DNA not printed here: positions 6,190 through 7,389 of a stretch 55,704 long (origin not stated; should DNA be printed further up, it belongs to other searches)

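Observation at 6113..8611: Uncharacterised three-gene operon: small CX3CH protein, heme-oxygenase-like iron enzyme, and a Zn-domain/esterase fusion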

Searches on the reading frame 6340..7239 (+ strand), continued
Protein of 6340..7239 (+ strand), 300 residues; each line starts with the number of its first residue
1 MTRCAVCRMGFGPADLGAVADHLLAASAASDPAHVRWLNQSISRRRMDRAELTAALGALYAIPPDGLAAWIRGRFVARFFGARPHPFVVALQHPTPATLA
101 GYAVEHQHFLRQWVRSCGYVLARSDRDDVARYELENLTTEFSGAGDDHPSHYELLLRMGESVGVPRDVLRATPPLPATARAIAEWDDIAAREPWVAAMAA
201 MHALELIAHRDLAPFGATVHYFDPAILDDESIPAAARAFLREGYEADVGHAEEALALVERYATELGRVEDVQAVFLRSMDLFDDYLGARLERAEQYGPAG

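Call 15: find_related_loci(query=A1, collection=genome_contigs, flank=5000)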
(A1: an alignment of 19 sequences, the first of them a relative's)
Query A1 (300 aa) in genome_contigs; peptide patterns used: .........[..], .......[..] (x = any residue, [..] = any of these).
88 stretches matched a pattern; 69 encode a relative of the query (tblastn E <= 1e-3); 63 distinct loci.
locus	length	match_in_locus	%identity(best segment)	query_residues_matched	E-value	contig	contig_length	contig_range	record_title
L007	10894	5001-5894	65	1-298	9e-129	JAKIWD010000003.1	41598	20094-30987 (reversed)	MAG: Thermoplasmata archaeon isolate AcS4-93 k141_1174519_length_41598_cov_16.0000, whole genome shotgun sequence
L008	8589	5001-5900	65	1-300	3e-128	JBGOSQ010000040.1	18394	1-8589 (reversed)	MAG: Thermoplasmata archaeon isolate OBJ_0618_7090110_183 k141_9129228_length_18394_cov_16.0030, whole genome shotgun se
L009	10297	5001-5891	65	1-297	5e-124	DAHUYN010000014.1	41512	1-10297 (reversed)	MAG TPA_asm: Thermoplasmata archaeon isolate clean271 NODE_14_length_41512_cov_5.815253, whole genome shotgun sequence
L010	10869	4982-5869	64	1-296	7e-124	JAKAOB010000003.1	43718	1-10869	MAG: Thermoplasmata archaeon isolate YF1.bin107 NODE_791_length_43718_cov_1.940676, whole genome shotgun sequence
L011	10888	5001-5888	62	1-296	5e-123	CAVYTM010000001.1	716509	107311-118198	MAG: uncultured Thermoplasmata archaeon isolate MFD09222.bin.2.162 genome assembly, contig: contig_134577, whole genome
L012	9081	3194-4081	61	1-296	3e-122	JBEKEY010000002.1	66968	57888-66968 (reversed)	MAG: Thermoplasmata archaeon isolate SPRUCE 217 SPRUCE_217_2, whole genome shotgun sequence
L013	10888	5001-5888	61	1-296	1e-121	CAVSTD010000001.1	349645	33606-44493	MAG: uncultured Thermoplasmata archaeon isolate MFD09222.bin.2.158 genome assembly, contig: contig_113660, whole genome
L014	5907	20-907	60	1-296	2e-121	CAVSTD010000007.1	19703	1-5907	MAG: uncultured Thermoplasmata archaeon isolate MFD09222.bin.2.158 genome assembly, contig: contig_183871, whole genome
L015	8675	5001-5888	61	1-296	2e-120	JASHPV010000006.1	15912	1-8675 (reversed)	MAG: Thermoplasmata archaeon isolate JOPF058 JOPF_A143_contig_2780, whole genome shotgun sequence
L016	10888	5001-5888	61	1-296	6e-120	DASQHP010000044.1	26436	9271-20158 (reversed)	MAG TPA_asm: Thermoplasmata archaeon isolate SMAG_U11836 k141_539737, whole genome shotgun sequence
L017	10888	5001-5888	61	1-296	2e-119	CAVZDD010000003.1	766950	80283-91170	MAG: uncultured Thermoplasmata archaeon isolate MFD09222.bin.1.10 genome assembly, contig: contig_54220, whole genome sh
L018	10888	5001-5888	59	1-296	3e-119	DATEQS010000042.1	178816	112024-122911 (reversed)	MAG TPA_asm: Thermoplasmata archaeon isolate SMAG_U9053 k141_1236255, whole genome shotgun sequence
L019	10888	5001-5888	59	1-296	6e-119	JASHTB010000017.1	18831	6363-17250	MAG: Thermoplasmata archaeon isolate JOPF142 JOPF_A102_contig_17115, whole genome shotgun sequence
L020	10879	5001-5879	62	4-296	1e-118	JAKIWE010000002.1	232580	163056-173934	MAG: Thermoplasmata archaeon isolate AcS5-107 NODE_50_length_232580_cov_22.129474, whole genome shotgun sequence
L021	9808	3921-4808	60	1-296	3e-118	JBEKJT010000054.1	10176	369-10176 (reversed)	MAG: Thermoplasmata archaeon isolate SPRUCE 32 SPRUCE_32_54, whole genome shotgun sequence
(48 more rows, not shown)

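Call 17: search_solved_structures(query=A1, max_evalue=0.01, show_alignments=2)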
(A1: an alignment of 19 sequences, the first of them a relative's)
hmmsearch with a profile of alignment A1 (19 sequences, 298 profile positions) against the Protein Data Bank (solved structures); distinct sequences matched with E-value up to 0.01: 9.
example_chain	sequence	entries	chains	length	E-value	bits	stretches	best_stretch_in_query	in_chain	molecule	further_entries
4lqx_A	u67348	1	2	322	1.8e-114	385.2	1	3-296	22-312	TENA/THI-4 domain-containing protein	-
9pj4_A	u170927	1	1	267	1.9e-05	27.2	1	151-274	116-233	4-aminobenzoate synthase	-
1rcw_A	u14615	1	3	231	0.00032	23.2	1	97-265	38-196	CT610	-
8va9_A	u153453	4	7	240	0.00037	23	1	97-265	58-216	4-aminobenzoate synthase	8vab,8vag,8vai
3hlx_A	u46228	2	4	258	0.0041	19.6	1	82-199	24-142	Pyrroloquinoline-quinone synthase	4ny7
3hnh_A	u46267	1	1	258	0.0042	19.5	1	82-199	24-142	Pyrroloquinoline-quinone synthase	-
3hml_A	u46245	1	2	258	0.0042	19.5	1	82-198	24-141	Pyrroloquinoline-quinone synthase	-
1otw_A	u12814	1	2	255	0.0045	19.4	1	82-199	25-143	Coenzyme PQQ synthesis protein C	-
1otv_A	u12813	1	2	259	0.0045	19.4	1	82-199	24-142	Coenzyme PQQ synthesis protein C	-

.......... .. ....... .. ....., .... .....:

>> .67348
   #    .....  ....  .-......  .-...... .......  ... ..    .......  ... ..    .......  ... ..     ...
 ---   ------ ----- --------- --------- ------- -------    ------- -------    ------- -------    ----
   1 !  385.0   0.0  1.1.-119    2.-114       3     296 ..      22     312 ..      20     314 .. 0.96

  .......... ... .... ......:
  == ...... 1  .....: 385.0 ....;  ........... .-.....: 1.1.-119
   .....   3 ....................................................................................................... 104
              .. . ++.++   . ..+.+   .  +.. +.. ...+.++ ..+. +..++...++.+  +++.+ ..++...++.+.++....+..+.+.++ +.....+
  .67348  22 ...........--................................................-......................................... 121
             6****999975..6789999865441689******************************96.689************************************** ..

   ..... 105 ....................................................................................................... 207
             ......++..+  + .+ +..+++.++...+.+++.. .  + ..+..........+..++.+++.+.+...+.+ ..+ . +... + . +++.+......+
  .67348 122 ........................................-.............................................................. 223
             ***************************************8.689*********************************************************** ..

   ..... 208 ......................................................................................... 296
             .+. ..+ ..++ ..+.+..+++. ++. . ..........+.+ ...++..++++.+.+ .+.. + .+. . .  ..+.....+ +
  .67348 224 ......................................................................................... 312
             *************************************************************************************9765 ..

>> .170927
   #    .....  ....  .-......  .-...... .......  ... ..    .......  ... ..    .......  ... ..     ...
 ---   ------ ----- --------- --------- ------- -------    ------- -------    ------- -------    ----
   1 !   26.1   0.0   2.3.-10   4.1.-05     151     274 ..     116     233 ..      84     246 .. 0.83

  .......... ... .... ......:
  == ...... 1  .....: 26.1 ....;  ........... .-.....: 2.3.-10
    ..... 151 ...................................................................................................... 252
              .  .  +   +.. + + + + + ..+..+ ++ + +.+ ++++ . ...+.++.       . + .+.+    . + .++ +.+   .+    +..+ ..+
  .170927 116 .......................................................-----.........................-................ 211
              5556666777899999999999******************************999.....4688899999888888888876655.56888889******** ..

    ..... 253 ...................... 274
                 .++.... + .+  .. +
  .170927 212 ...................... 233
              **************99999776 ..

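Call 21: search_solved_structures(query=A1, max_evalue=0.01, show_alignments=5)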
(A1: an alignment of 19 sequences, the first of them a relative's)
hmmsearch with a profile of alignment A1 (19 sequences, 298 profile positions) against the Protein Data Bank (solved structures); distinct sequences matched with E-value up to 0.01: 9.
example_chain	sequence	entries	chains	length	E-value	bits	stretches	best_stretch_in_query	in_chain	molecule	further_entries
4lqx_A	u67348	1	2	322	1.8e-114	385.2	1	3-296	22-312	TENA/THI-4 domain-containing protein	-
9pj4_A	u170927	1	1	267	1.9e-05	27.2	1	151-274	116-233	4-aminobenzoate synthase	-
1rcw_A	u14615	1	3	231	0.00032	23.2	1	97-265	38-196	CT610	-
8va9_A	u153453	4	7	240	0.00037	23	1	97-265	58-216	4-aminobenzoate synthase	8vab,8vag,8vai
3hlx_A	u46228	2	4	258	0.0041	19.6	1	82-199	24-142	Pyrroloquinoline-quinone synthase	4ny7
3hnh_A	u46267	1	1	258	0.0042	19.5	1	82-199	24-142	Pyrroloquinoline-quinone synthase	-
3hml_A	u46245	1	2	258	0.0042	19.5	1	82-198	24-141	Pyrroloquinoline-quinone synthase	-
1otw_A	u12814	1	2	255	0.0045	19.4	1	82-199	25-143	Coenzyme PQQ synthesis protein C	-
1otv_A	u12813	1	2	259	0.0045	19.4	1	82-199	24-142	Coenzyme PQQ synthesis protein C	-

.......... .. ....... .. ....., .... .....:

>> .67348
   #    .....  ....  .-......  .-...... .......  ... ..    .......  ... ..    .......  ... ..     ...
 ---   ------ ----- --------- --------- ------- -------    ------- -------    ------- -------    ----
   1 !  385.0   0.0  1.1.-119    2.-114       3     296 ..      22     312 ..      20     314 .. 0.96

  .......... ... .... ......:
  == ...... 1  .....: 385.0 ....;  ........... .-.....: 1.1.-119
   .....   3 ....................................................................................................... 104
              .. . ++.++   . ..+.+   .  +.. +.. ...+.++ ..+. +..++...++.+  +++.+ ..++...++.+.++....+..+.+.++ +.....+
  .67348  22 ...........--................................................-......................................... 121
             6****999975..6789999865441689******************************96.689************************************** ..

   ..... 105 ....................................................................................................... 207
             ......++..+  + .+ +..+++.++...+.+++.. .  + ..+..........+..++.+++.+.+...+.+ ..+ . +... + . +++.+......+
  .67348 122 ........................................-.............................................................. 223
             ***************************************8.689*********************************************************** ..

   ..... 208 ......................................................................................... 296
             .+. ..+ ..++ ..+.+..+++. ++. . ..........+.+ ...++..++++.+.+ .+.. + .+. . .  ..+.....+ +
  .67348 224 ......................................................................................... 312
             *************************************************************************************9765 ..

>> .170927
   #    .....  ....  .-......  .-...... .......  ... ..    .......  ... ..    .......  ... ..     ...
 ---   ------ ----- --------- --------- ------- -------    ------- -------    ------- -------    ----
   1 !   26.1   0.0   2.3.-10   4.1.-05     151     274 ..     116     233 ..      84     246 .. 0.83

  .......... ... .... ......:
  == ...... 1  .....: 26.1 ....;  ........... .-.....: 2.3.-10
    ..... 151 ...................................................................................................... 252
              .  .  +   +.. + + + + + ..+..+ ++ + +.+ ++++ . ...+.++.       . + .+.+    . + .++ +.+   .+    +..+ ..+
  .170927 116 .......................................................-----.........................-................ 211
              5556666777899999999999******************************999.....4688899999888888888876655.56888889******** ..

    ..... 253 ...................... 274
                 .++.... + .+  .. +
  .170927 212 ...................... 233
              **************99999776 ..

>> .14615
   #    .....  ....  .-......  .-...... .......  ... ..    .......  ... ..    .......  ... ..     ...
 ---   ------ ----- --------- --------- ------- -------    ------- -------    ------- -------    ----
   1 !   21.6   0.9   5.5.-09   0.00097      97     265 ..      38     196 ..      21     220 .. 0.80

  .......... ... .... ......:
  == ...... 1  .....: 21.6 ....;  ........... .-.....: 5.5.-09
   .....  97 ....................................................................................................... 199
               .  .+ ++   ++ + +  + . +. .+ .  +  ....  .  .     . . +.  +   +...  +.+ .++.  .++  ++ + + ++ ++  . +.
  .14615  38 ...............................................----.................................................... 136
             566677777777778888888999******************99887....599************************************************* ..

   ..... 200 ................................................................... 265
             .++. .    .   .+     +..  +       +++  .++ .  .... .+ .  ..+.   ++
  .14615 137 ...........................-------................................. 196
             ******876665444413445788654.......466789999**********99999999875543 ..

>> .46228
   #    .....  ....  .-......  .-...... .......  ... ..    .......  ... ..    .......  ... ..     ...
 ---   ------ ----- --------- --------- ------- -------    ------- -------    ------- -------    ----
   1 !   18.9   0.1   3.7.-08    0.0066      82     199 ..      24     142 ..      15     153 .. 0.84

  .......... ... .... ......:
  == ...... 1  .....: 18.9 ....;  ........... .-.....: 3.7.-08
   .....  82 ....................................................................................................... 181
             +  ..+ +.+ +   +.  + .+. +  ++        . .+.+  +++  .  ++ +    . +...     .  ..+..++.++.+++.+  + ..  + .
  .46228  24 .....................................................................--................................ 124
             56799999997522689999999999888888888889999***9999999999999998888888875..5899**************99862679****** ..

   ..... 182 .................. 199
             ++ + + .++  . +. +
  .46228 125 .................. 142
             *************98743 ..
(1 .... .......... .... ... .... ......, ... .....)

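Call 53: predict_structure(alignment_id=A3)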
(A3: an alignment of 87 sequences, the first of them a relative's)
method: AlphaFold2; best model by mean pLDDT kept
length: 300 residues; sequences in the alignment: 87
mean_pLDDT: 96.8   pTM: 0.93
mean pLDDT of the five models: 96.8, 96.7, 96.6, 96.3, 96.0
residues with pLDDT >= 90: 291; 70-90: 7; 50-70: 1; < 50: 1
segments of 3 or more residues with pLDDT < 50: none
pLDDT, mean of each block of 10 residues (from residue 1): 96 97 98 97 97 98 98 98 98 98 98 98 98 96 94 98 98 98 98 98 96 96 96 98 91 98 98 98 98 85
secondary structure, 60 per line:
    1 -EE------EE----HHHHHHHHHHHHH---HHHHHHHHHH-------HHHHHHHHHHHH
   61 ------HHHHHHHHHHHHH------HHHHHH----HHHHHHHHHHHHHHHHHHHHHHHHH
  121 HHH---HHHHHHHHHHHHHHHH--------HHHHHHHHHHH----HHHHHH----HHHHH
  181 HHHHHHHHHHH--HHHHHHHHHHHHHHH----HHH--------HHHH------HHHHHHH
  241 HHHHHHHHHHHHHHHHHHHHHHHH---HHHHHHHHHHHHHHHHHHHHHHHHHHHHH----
elements in order: H16-28 H32-41 H49-60 H67-79 H86-91 H96-123 H127-142 H151-161 H166-171 H176-191 H194-208 H224-227 H234-264 H268-296

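Call 57: fold_search(model_id=the predicted structure, library=pdb)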
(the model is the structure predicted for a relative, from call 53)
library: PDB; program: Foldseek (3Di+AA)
matches with E <= 10: 520; with E <= 0.001: 32
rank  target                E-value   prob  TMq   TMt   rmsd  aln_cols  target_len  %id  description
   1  4lqx_A                5.3e-24  1.00  0.93  0.92   2.0       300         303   48  Crystal structure of a TENA/THI-4 domain-containing protein (SSO2700) from Sulfolobus solfataricus P2 at 2.34 A resolu (released 2013-09-04)
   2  4lqx_B                6.0e-24  1.00  0.93  0.91   1.9       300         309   48  Crystal structure of a TENA/THI-4 domain-containing protein (SSO2700) from Sulfolobus solfataricus P2 at 2.34 A resolu (released 2013-09-04)
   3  1otw_A                5.4e-06  1.00  0.60  0.70   4.4       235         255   18  Crystal structure of PqqC in complex with PQQ and a putative H2O2 (released 2004-05-11)
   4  3hlx_A                7.0e-06  1.00  0.60  0.70   4.4       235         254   19  Crystal Structure of PqqC Active Site Mutant Y175F in Complex with PQQ (released 2010-05-12)
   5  8vag_A                1.1e-05  1.00  0.59  0.80   3.7       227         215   20  Crystal structure of MnII/MnII CtCADD from Chlamydia trachomatis (released 2024-11-06)
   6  8va9_A                1.1e-05  1.00  0.57  0.77   4.0       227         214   20  Crystal structure of FeII/MnII CtCADD from Chlamydia trachomatis (released 2024-11-06)
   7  1otw_B                2.0e-05  1.00  0.60  0.70   4.1       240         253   18  Crystal structure of PqqC in complex with PQQ and a putative H2O2 (released 2004-05-11)
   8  3hml_A                2.3e-05  1.00  0.54  0.66   4.6       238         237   19  Crystal Structure of PqqC Active Site Mutant H154S in Complex with PQQ (released 2010-05-12)
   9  1rcw_A                2.5e-05  1.00  0.55  0.74   4.7       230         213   21  Crystal structure of CT610 from Chlamydia trachomatis (released 2004-05-04)
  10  1rcw_B                2.8e-05  1.00  0.55  0.74   4.7       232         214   21  Crystal structure of CT610 from Chlamydia trachomatis (released 2004-05-04)
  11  1otv_A                4.5e-05  1.00  0.59  0.68   4.7       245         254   18  PqqC, Pyrroloquinolinquinone Synthase C (released 2004-05-11)
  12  3hml_B                6.7e-05  1.00  0.54  0.66   4.7       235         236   19  Crystal Structure of PqqC Active Site Mutant H154S in Complex with PQQ (released 2010-05-12)
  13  3dde_A                1.4e-04  1.00  0.56  0.70   7.4       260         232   16  Crystal structure of a domain of unknown function with a heme oxygenase-like fold (sden_3740) from shewanella denitrif (released 2008-06-24)
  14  3hnh                  1.9e-04  1.00  0.58  0.71   4.5       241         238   19  Crystal Structure of PqqC Active Site Mutant Y175S,R179S in complex with a reaction intermediate (released 2010-05-12)
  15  5vrc_A                2.1e-04  1.00  0.49  0.63   6.0       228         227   16  Crystal structure for Methylobacterium extorquens PqqC (truncation of natural CD fusion) (released 2018-05-16)
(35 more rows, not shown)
